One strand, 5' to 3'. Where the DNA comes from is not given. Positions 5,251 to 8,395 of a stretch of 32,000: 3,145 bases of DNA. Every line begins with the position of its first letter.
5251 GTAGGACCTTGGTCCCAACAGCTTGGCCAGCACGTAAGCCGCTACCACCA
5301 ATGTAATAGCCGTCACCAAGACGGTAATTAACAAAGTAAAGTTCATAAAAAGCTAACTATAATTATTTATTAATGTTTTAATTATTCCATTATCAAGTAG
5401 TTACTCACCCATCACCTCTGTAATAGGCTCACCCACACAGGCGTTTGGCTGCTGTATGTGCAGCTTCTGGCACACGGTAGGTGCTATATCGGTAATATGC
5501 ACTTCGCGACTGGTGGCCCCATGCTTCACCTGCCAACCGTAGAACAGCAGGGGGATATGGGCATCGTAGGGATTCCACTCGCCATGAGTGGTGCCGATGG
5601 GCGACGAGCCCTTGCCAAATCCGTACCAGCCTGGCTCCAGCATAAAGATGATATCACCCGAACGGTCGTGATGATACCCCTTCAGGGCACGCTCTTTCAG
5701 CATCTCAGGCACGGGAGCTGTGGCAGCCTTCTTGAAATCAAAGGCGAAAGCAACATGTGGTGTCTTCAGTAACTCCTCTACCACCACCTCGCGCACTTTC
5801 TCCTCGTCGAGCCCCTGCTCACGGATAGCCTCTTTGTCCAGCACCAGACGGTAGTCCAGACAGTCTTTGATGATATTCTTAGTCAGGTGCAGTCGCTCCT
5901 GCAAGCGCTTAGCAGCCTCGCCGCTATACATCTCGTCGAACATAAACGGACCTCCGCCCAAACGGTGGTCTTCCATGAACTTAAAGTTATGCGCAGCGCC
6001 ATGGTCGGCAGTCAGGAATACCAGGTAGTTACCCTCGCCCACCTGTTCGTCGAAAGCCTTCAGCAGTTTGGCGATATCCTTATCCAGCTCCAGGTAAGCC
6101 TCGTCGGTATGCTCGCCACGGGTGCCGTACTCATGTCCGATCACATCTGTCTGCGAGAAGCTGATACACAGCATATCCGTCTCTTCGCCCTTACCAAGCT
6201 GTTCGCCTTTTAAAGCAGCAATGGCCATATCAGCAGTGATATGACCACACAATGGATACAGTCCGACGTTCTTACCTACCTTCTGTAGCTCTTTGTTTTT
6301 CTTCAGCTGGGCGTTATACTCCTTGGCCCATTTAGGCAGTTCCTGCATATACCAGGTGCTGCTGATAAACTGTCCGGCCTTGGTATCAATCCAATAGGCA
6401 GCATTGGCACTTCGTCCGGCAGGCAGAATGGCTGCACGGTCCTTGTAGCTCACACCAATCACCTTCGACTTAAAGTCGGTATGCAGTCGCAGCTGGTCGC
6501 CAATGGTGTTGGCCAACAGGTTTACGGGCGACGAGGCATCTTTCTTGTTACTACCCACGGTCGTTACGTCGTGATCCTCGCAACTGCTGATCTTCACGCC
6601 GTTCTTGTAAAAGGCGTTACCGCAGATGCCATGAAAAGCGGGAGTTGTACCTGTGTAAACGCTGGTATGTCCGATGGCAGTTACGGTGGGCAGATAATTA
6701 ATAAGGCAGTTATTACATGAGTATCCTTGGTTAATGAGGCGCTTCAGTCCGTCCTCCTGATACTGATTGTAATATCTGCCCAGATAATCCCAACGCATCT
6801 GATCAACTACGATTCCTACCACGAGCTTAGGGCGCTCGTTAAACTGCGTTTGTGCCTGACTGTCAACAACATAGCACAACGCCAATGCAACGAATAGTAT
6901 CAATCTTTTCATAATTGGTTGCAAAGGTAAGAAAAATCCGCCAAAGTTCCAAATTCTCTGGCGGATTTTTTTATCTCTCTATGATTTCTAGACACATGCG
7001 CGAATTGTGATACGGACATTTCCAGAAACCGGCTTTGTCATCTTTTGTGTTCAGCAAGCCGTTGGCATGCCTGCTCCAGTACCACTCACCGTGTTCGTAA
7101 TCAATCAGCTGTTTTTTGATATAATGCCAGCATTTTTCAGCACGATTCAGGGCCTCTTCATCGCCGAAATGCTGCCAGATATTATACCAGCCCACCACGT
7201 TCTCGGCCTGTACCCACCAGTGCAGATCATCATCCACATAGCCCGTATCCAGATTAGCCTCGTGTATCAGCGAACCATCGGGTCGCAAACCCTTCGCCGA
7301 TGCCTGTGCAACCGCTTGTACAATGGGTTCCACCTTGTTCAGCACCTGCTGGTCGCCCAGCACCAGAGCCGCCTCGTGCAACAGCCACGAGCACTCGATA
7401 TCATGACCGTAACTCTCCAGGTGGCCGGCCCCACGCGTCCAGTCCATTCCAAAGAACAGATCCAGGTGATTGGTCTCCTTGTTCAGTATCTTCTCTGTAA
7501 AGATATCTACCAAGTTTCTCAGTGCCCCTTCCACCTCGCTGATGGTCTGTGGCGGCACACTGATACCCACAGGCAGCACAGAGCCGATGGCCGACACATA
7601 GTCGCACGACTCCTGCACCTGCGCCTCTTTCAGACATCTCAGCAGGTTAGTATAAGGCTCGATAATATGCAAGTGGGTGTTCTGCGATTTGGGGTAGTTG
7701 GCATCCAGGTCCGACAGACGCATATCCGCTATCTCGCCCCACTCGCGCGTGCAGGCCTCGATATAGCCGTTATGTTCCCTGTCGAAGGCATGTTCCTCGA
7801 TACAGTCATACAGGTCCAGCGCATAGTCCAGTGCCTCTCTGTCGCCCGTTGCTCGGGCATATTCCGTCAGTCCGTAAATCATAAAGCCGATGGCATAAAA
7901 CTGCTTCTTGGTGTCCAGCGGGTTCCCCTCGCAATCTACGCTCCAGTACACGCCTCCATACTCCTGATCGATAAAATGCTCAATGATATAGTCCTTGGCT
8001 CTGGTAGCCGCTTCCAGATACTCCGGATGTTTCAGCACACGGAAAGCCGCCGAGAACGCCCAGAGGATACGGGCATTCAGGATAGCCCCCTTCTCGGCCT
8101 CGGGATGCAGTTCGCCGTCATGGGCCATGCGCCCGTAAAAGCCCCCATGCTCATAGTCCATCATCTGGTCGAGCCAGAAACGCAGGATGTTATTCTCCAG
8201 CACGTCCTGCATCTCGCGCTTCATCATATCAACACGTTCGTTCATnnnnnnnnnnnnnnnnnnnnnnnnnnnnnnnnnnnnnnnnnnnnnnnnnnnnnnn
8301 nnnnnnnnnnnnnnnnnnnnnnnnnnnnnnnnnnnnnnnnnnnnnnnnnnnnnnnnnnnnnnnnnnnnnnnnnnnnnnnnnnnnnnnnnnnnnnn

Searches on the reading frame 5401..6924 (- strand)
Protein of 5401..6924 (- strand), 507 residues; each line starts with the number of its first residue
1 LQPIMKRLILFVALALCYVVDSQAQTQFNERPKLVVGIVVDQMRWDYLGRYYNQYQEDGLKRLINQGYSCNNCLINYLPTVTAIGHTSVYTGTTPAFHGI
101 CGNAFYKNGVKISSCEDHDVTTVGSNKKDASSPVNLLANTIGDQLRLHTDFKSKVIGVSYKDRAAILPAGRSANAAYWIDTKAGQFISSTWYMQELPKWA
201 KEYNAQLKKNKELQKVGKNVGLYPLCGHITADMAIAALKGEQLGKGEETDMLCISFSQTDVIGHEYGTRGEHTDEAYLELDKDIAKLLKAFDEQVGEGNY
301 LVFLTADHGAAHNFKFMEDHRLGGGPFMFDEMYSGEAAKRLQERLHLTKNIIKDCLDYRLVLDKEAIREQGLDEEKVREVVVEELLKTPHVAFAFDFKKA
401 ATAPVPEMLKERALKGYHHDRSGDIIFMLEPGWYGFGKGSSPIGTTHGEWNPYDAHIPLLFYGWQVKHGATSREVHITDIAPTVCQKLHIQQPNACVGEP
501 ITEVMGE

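Call 16: search_protein_families(library=pfam, proteins=[window:5401-6924:-], max_evalue=0.001)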
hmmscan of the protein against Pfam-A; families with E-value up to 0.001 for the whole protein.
window:5401-6924:- (507 aa): 4 families
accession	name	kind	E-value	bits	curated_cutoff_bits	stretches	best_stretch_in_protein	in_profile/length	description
PF01663.27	Phosphodiest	-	2.7e-43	149.3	23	1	35-448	1-340/342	Type I phosphodiesterase / nucleotide pyrophosphatase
PF01676.23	Metalloenzyme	-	1.4e-06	28.5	24.3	1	241-315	140-207/252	Metalloenzyme superfamily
PF00884.28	Sulfatase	-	4.7e-05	23.3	25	0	274-314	207-247/301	Sulfatase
PF08665.17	PglZ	-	0.00023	21.6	25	0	246-310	111-172/179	PglZ domain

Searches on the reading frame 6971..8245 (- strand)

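Call 16: search_protein_families(library=pfam, proteins=[window:6971-8245:-], max_evalue=0.001)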
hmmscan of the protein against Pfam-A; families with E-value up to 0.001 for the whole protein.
window:6971-8245:- (424 aa): 3 families
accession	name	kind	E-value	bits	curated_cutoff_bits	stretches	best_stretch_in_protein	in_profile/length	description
PF07221.17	GlcNAc_2-epim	-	5.9e-30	105.1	23.4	2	35-176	1-144/347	N-acylglucosamine 2-epimerase (GlcNAc 2-epimerase)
PF06662.19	C5-epim_C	-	0.00029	20.8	23.3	0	53-153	27-130/188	D-glucuronyl C5-epimerase C-terminus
PF07944.18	Beta-AFase-like_GH127_cat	-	0.00059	19.4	24.9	0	113-152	121-160/376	Beta-L-arabinofuranosidase, GH127 catalytic domain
